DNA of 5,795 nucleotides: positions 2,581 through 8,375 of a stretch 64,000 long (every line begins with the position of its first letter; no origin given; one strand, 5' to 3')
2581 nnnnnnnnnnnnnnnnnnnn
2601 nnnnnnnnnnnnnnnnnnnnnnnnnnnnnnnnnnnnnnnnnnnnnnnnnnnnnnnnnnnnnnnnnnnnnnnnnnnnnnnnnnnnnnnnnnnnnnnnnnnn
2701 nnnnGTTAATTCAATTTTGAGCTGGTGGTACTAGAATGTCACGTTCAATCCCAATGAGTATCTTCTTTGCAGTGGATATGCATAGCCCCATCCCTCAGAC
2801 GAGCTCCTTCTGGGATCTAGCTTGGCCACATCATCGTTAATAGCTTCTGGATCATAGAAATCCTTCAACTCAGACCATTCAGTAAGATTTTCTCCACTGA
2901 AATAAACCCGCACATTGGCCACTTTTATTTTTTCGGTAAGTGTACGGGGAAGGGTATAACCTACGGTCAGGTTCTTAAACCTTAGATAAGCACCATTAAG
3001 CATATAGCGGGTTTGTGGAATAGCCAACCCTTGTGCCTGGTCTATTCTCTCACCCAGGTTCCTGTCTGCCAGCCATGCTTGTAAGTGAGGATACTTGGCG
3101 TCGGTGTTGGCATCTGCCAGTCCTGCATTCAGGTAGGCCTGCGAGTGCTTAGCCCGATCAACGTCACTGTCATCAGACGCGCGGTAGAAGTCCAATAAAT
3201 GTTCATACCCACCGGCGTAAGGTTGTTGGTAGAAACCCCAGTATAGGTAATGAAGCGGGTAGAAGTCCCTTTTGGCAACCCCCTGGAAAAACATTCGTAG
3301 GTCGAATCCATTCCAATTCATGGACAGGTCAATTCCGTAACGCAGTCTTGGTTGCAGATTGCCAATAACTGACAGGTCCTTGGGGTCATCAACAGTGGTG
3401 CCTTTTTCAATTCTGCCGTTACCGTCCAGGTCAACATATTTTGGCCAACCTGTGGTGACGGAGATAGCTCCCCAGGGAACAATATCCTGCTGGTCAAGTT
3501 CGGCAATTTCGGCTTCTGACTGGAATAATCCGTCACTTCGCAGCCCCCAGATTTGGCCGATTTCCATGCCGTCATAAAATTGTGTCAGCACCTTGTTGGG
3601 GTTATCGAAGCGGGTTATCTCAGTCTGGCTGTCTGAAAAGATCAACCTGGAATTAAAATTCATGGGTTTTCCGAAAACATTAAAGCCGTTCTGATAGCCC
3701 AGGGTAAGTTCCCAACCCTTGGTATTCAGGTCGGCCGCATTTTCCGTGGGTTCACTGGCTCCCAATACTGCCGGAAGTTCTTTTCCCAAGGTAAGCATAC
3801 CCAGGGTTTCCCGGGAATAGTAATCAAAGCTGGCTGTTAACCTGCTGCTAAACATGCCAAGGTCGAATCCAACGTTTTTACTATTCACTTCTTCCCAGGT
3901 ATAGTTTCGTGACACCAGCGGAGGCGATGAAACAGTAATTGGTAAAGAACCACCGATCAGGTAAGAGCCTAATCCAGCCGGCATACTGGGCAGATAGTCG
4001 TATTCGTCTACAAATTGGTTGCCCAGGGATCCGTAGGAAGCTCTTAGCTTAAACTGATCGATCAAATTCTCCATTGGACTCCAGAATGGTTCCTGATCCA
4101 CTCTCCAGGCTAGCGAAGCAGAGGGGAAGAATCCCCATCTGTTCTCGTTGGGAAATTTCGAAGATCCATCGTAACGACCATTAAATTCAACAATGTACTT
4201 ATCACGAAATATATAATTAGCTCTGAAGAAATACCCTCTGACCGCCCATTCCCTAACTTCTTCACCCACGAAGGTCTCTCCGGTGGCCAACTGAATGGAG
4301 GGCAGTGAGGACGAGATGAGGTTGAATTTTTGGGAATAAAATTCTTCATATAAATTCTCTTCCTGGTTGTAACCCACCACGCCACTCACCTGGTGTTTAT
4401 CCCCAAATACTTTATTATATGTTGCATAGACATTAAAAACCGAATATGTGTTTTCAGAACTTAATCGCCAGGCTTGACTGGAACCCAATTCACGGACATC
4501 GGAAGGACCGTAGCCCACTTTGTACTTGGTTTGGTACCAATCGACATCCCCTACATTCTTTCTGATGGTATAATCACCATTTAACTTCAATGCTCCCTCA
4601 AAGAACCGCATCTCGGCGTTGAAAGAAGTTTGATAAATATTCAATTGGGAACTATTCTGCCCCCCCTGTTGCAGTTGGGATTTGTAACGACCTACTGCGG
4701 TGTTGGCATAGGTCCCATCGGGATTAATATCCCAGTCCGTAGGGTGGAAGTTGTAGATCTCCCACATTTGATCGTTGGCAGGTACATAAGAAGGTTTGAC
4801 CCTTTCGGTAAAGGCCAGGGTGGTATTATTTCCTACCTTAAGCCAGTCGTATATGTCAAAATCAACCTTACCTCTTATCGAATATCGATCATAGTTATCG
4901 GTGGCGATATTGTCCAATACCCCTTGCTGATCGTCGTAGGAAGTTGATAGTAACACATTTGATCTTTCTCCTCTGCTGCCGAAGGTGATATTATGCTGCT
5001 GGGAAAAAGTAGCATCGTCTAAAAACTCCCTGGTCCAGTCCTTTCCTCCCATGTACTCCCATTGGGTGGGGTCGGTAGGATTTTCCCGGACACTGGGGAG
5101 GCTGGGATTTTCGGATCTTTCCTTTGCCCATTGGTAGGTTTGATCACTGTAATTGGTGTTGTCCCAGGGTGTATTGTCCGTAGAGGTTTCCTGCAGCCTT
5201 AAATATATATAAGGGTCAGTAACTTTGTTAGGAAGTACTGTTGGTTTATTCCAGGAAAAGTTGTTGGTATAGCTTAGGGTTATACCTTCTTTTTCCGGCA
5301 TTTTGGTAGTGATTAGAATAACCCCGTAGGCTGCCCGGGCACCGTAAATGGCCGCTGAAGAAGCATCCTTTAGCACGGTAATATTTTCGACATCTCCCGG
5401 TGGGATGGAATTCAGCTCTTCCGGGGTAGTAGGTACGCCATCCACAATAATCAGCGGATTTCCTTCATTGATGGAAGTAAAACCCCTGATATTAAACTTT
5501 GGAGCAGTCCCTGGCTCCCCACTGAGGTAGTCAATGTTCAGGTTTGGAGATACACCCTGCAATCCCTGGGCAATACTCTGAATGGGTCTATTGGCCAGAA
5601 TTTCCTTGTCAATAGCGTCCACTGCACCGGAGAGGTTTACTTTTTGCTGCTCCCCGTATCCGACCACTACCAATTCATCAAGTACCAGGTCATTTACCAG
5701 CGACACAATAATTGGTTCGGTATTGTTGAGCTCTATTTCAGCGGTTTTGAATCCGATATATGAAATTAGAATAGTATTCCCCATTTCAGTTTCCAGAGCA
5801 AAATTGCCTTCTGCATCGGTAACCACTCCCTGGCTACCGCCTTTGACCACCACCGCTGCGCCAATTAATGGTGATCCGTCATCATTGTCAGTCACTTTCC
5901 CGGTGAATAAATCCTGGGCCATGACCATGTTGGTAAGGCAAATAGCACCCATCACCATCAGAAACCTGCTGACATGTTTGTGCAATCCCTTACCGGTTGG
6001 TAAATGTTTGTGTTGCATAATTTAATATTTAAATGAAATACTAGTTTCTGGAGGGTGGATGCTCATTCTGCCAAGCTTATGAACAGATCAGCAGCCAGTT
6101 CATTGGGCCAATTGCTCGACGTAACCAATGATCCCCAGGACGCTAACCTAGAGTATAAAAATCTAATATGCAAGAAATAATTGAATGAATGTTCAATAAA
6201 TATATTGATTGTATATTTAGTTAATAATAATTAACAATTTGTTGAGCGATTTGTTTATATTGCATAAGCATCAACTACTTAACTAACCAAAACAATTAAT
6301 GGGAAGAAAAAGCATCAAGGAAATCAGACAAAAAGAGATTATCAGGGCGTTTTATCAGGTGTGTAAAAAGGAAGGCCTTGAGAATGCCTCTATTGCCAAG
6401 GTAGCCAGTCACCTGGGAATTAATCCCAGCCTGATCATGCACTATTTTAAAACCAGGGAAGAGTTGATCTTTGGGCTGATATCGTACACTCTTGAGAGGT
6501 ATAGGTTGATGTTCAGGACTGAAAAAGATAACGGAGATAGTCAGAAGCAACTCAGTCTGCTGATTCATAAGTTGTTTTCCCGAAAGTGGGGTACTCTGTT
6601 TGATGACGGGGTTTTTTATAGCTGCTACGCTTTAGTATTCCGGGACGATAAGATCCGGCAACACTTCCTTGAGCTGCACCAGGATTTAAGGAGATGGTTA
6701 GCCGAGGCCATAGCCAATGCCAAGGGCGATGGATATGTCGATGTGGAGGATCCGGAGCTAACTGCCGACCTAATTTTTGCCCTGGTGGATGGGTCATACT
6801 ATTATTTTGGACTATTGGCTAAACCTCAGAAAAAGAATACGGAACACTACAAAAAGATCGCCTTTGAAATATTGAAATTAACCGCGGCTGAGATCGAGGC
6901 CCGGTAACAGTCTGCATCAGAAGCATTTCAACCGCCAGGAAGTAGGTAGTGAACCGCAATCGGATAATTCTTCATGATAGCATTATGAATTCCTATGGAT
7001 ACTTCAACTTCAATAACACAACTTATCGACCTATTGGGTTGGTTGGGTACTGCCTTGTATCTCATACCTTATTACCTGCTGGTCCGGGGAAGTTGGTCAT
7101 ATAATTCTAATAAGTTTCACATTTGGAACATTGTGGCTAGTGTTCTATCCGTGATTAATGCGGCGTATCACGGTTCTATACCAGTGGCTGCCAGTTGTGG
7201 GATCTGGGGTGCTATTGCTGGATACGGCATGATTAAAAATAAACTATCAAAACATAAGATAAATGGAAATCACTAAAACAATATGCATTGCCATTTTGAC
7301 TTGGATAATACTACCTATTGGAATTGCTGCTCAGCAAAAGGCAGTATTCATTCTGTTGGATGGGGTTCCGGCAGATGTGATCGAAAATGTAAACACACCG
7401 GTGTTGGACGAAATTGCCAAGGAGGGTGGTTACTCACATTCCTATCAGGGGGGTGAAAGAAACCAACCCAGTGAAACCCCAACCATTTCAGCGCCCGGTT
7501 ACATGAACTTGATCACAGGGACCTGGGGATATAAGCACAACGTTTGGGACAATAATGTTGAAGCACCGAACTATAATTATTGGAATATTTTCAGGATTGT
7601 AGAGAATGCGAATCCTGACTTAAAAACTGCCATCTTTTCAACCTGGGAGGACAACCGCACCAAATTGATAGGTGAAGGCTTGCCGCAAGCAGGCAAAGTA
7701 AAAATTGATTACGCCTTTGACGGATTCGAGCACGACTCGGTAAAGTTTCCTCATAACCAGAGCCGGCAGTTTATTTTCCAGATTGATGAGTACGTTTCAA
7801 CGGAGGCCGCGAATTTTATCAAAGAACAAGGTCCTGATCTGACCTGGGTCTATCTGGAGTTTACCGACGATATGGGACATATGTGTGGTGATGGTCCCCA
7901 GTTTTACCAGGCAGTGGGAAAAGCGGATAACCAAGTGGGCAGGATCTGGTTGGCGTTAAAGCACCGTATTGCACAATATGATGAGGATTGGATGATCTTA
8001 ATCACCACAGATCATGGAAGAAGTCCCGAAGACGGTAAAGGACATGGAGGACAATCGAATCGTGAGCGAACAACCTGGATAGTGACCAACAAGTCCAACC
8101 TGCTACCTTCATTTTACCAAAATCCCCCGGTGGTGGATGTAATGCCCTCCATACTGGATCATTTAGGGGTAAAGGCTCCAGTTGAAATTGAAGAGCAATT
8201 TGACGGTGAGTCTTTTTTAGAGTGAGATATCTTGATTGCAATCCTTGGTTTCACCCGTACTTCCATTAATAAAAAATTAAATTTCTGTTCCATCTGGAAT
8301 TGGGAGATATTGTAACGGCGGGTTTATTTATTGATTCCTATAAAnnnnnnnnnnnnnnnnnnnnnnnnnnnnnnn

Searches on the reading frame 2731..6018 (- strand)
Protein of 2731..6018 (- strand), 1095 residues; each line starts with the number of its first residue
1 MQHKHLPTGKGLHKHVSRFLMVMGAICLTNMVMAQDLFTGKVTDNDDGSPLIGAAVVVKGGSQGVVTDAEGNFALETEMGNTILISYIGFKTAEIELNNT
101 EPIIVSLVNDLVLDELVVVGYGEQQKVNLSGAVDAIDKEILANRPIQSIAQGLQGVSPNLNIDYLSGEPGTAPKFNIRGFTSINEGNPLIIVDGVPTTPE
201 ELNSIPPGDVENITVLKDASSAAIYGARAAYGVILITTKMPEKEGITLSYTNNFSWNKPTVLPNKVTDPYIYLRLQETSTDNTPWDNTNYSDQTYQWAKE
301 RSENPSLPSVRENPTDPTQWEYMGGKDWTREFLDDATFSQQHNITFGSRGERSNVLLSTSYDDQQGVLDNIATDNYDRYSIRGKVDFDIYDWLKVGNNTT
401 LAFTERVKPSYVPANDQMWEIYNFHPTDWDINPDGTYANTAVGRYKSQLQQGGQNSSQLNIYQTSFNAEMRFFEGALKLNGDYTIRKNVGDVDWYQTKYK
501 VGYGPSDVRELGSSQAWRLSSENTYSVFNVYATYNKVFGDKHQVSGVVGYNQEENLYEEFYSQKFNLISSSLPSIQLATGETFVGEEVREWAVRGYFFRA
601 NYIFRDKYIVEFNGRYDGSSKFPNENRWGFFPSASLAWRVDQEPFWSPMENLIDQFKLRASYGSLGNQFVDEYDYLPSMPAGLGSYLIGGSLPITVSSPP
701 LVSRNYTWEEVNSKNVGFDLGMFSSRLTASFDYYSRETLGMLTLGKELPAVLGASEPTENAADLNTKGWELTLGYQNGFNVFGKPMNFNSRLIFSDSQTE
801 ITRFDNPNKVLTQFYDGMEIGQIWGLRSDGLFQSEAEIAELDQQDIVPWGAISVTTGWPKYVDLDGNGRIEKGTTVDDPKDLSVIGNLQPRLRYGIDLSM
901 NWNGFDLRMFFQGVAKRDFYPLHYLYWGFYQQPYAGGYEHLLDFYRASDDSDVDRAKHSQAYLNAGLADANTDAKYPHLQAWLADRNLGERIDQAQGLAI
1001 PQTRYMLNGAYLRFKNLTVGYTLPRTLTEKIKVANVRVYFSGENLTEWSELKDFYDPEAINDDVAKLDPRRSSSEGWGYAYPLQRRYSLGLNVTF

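Call 73: search_protein_families(library=pfam, proteins=[window:2731-6018:-], max_evalue=0.00001)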
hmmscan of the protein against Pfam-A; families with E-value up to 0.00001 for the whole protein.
window:2731-6018:- (1095 aa): 3 families
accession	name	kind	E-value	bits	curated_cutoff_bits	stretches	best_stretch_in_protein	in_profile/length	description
PF07715.20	Plug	-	1.7e-19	70.7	23.9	1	127-233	3-107/107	TonB-dependent Receptor Plug Domain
PF13715.12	CarbopepD_reg_2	-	3.4e-16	59.5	32.2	1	39-118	2-88/88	CarboxypepD_reg-like domain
PF13620.12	CarboxypepD_reg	-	1.5e-08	35.3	32.3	1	39-96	3-65/82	Carboxypeptidase regulatory-like domain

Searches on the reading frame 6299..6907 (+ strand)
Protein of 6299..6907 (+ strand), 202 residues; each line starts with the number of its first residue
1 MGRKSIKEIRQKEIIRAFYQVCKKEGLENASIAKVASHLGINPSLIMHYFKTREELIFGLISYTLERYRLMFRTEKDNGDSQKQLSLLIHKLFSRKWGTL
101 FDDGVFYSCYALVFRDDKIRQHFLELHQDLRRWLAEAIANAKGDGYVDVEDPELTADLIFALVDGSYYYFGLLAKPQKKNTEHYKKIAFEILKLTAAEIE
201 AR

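Call 73: search_protein_families(library=pfam, proteins=[window:6299-6907:+], max_evalue=0.00001)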
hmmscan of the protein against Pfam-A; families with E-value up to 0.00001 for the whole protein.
window:6299-6907:+ (202 aa): 3 families
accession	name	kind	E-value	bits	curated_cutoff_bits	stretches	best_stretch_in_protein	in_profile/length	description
PF18665.6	TetR_C_37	-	5.4e-37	127.4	27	1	81-194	2-117/117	Tetracyclin repressor-like, C-terminal domain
PF13977.11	TetR_C_6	-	2.5e-07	31.3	27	1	104-168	24-88/115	BetI-type transcriptional repressor, C-terminal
PF00440.29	TetR_N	-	6.3e-07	29.5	24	1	14-57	1-44/47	Bacterial regulatory proteins, tetR family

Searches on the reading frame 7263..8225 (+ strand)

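Call 73: search_protein_families(library=pfam, proteins=[window:7263-8225:+], max_evalue=0.00001)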
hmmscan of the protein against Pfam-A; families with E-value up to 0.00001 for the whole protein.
window:7263-8225:+ (320 aa): 2 families
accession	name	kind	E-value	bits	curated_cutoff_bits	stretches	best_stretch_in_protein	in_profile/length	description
PF01663.27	Phosphodiest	-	5.9e-18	66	23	1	28-261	2-231/342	Type I phosphodiesterase / nucleotide pyrophosphatase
PF01676.23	Metalloenzyme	-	7.7e-06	26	24.3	0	37-256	19-205/252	Metalloenzyme superfamily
